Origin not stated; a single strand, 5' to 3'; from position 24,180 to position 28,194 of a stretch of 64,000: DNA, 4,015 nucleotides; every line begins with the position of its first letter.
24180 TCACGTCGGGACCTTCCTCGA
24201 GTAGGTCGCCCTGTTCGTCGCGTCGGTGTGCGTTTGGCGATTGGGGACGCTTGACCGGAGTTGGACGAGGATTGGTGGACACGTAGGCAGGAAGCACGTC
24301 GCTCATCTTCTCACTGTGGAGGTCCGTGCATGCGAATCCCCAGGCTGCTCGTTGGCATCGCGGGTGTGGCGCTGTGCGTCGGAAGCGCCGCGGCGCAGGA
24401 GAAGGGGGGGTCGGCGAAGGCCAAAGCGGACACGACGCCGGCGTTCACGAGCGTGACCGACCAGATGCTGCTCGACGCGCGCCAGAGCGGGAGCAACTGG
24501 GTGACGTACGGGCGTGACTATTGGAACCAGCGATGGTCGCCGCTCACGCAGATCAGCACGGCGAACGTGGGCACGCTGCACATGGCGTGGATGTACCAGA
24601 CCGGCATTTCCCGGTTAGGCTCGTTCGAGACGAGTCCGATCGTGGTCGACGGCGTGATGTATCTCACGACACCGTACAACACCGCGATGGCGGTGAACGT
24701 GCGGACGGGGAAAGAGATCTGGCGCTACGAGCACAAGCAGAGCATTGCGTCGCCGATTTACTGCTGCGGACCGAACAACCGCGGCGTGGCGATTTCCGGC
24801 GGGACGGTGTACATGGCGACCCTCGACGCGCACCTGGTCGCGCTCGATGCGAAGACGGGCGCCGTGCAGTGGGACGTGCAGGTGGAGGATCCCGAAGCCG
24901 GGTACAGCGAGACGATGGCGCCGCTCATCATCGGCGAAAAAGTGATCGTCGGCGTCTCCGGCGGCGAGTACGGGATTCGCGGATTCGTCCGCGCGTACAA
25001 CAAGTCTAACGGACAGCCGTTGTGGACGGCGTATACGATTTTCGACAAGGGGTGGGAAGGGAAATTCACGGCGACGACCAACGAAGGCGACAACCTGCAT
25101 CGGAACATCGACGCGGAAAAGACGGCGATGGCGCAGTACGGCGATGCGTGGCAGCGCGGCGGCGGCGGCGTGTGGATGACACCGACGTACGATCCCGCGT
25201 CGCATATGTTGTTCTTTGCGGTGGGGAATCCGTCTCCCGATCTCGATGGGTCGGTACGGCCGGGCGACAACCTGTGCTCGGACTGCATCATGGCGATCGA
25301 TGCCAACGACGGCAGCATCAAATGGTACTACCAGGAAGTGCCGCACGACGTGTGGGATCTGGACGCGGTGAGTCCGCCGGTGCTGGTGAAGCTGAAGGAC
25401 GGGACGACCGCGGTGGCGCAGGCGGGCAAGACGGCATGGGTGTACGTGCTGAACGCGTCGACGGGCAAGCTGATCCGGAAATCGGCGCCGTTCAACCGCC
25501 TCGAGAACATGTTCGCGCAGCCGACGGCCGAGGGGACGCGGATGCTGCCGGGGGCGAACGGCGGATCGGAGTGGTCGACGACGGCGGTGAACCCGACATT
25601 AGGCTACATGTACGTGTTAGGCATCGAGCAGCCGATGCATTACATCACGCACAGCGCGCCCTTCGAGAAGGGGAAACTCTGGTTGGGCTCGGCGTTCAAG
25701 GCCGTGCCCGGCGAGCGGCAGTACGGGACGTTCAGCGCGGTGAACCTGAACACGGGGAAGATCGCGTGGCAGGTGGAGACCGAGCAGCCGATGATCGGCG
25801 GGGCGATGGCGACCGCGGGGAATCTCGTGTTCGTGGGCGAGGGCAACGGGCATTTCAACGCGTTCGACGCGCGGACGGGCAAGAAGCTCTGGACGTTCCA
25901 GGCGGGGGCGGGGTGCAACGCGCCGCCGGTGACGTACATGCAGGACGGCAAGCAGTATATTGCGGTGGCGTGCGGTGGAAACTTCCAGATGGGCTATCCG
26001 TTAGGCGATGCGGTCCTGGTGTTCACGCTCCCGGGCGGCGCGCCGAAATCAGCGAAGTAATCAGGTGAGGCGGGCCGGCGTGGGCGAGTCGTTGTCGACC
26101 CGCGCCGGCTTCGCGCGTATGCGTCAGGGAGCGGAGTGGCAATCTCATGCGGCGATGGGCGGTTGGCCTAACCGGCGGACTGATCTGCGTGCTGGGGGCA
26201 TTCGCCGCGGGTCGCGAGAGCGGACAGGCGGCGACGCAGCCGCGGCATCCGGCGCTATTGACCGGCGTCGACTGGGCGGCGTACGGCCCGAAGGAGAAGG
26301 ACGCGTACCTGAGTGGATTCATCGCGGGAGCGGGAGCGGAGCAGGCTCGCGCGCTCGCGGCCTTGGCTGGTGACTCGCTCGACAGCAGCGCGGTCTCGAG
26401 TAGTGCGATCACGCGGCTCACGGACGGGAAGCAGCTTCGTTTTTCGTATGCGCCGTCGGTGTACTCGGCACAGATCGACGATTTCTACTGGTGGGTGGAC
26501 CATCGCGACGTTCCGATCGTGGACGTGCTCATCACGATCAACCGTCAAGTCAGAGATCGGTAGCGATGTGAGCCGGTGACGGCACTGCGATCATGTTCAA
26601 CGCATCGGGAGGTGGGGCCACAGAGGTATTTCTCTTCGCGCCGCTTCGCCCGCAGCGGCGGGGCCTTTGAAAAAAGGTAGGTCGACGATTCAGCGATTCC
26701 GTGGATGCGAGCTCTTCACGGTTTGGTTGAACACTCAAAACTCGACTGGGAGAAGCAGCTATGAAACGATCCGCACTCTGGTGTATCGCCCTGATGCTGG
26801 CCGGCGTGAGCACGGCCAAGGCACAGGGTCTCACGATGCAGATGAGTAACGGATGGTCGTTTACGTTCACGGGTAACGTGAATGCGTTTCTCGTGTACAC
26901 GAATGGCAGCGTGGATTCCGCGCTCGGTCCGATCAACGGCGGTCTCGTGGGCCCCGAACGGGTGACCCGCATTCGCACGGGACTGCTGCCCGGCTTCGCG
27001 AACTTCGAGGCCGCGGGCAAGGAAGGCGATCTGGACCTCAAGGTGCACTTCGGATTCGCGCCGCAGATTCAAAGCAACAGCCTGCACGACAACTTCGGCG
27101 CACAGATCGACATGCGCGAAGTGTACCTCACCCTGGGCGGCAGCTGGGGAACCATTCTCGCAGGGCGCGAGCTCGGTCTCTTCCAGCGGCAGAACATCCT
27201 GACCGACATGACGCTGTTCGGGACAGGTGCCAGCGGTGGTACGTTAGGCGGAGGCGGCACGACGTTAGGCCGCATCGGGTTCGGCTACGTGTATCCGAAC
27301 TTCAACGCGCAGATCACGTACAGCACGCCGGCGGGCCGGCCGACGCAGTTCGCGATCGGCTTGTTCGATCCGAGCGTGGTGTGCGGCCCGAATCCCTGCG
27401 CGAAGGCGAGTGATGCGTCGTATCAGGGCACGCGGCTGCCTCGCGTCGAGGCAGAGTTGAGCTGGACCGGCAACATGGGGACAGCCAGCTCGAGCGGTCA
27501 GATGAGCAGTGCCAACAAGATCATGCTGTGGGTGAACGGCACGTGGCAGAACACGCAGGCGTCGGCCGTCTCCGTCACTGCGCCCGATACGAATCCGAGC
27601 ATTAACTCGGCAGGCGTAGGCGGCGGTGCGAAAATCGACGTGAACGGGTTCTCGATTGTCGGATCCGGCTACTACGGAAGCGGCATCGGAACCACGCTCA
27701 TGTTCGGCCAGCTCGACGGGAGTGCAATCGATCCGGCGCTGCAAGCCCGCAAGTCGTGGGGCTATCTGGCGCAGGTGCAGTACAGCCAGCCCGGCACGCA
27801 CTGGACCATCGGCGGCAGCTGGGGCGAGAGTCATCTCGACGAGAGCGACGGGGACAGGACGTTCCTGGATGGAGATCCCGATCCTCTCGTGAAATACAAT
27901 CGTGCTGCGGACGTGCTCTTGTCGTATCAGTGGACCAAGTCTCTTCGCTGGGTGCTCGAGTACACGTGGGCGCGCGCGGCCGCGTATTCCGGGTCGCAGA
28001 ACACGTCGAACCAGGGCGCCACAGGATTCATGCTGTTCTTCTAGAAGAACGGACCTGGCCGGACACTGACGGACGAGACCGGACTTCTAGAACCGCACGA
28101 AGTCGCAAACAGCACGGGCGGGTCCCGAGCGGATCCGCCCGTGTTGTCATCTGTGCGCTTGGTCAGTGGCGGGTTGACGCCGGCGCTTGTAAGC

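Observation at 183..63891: Hyper-abundant non-palindromic word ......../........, about one copy per 0.8 kb, embedded in conserved genes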

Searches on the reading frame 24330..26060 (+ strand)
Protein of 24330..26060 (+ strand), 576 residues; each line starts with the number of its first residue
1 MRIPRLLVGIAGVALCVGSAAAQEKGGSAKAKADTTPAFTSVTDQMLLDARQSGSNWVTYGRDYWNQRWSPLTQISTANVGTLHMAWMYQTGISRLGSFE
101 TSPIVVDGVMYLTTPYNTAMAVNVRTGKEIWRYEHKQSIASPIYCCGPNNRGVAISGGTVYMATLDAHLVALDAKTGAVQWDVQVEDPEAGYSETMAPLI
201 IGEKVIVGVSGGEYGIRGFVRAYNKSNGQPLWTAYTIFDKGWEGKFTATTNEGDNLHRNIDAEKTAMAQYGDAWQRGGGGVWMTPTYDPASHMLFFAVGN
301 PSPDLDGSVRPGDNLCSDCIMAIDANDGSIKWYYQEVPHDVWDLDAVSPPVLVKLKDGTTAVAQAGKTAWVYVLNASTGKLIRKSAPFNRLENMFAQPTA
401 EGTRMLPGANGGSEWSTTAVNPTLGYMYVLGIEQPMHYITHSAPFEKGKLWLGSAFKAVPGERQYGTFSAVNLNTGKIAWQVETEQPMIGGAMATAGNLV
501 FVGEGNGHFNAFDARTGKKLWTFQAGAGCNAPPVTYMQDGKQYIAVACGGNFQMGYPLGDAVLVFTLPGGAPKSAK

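Call 13: search_protein_families(library=ncbifam, proteins=[window:24330-26060:+])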
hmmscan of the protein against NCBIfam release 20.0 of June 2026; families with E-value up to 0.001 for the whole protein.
window:24330-26060:+ (576 aa): 7 families
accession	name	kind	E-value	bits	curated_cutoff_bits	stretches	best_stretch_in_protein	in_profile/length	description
TIGR03075.1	PQQ_enz_alc_DH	subfamily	3.5e-145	484.6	480.05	1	40-549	4-527/530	PQQ-dependent dehydrogenase, methanol/ethanol family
TIGR04528.1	acido_non_PQQ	subfamily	2.5e-104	349.8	650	1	55-550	4-486/493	acido-empty-quinoprotein group A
TIGR03074.1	PQQ_membr_DH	subfamily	1.7e-67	228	832.65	2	15-383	120-502/783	membrane-bound PQQ-dependent dehydrogenase, glucose/quinate/shikimate family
TIGR03300.1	assembly_YfgL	equivalog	2.7e-27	95.4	285.2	2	81-234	38-171/377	outer membrane protein assembly factor BamB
NF008351.0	PRK11138.1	equivalog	1.1e-19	70.2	423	2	68-234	31-186/394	outer membrane protein assembly factor BamB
NF053615.1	SerThrKinAfsKStmc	equivalog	4.7e-11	42.1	1300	1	86-184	553-645/809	protein serine/threonine kinase AfsK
NF041516.1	PA2928_fam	subfamily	2e-09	37.3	70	0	468-508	316-356/376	PA2928 family protein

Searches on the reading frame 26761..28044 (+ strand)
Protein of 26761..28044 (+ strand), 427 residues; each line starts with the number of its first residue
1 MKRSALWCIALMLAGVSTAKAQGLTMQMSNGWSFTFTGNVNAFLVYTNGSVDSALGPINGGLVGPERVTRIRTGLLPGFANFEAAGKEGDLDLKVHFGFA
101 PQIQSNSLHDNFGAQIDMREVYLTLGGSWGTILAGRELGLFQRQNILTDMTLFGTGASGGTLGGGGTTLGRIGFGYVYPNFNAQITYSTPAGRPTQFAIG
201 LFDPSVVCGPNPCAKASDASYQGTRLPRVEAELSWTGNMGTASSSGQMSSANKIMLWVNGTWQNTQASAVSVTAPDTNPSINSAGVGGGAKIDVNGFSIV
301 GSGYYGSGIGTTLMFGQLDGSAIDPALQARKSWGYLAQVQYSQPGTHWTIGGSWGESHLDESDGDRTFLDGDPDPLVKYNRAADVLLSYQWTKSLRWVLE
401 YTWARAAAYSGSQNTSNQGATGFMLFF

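Call 13: search_protein_families(library=ncbifam, proteins=[window:26761-28044:+])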
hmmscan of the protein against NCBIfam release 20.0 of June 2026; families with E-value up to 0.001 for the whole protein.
window:26761-28044:+ (427 aa): 0 families

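Call 29: search_protein_families(library=pfam, proteins=[window:26761-28044:+], max_evalue=0.00001)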
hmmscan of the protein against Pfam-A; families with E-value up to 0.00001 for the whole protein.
window:26761-28044:+ (427 aa): 1 family
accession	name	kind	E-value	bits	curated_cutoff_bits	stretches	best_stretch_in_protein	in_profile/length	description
PF13609.12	Porin_4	-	3.9e-08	33.9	27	1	11-367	5-282/310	Gram-negative porin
